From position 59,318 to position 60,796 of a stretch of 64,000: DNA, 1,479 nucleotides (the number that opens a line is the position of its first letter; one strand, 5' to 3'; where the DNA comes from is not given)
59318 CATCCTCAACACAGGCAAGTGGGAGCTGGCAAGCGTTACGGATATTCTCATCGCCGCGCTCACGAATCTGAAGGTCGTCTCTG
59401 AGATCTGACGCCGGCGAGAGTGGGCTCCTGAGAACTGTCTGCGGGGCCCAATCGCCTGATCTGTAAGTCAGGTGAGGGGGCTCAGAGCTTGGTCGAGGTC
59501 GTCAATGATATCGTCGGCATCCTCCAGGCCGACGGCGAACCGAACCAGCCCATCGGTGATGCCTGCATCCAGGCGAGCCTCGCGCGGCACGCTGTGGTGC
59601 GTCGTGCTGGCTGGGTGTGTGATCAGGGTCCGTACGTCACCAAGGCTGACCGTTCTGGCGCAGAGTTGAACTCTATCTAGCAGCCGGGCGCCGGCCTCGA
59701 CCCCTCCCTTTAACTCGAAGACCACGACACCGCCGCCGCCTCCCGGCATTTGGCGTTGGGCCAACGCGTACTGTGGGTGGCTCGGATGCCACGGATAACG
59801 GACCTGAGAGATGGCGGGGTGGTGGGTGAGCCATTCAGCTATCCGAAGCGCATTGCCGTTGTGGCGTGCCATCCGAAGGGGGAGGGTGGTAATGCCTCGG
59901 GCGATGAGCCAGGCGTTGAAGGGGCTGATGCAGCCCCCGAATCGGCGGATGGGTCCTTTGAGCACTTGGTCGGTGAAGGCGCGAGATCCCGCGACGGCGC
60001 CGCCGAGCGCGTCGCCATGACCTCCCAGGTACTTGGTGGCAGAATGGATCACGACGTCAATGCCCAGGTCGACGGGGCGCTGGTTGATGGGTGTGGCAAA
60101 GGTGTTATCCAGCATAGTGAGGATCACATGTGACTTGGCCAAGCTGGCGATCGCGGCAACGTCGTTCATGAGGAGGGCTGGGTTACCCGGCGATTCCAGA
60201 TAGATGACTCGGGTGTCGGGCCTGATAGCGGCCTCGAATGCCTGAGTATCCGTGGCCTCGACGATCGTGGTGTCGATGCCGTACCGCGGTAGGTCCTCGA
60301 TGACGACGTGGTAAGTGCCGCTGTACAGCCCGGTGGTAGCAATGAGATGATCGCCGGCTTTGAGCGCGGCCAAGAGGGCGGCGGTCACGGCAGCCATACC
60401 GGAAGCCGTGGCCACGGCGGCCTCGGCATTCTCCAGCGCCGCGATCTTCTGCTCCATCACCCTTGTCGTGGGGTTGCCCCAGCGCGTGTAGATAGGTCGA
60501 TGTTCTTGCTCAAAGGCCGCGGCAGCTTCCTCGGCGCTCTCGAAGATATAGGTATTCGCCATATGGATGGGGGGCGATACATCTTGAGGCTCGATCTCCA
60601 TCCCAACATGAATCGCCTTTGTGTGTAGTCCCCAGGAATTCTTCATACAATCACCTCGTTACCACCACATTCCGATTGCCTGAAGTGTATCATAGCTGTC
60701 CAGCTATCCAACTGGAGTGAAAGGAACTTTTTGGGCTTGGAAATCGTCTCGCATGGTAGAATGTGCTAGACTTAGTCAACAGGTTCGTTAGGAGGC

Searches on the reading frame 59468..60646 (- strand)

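Call 26: search_protein_families(library=pfam, proteins=[window:59468-60646:-], max_evalue=0.001)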
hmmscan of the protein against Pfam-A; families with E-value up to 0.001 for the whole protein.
window:59468-60646:- (392 aa): 6 families
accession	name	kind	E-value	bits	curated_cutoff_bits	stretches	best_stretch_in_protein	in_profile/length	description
PF01053.26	Cys_Met_Meta_PP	-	1.4e-134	448.9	27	1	9-388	2-380/381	Cys/Met metabolism PLP-dependent enzyme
PF06838.17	Met_gamma_lyase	-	8.2e-09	34.9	24.2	1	68-227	64-245/405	Methionine gamma-lyase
PF00155.27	Aminotran_1_2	-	1.3e-07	31.6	19.7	1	31-219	9-233/361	Aminotransferase class I and II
PF00266.25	Aminotran_5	-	5.4e-06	26.1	21.5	1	79-211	69-207/371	Aminotransferase class-V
PF01041.23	DegT_DnrJ_EryC1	-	7.4e-06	25.9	19.8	1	53-180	20-145/360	DegT/DnrJ/EryC1/StrS aminotransferase family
PF01212.27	Beta_elim_lyase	-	0.00044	20.1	27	1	40-227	16-218/288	Beta-eliminating lyase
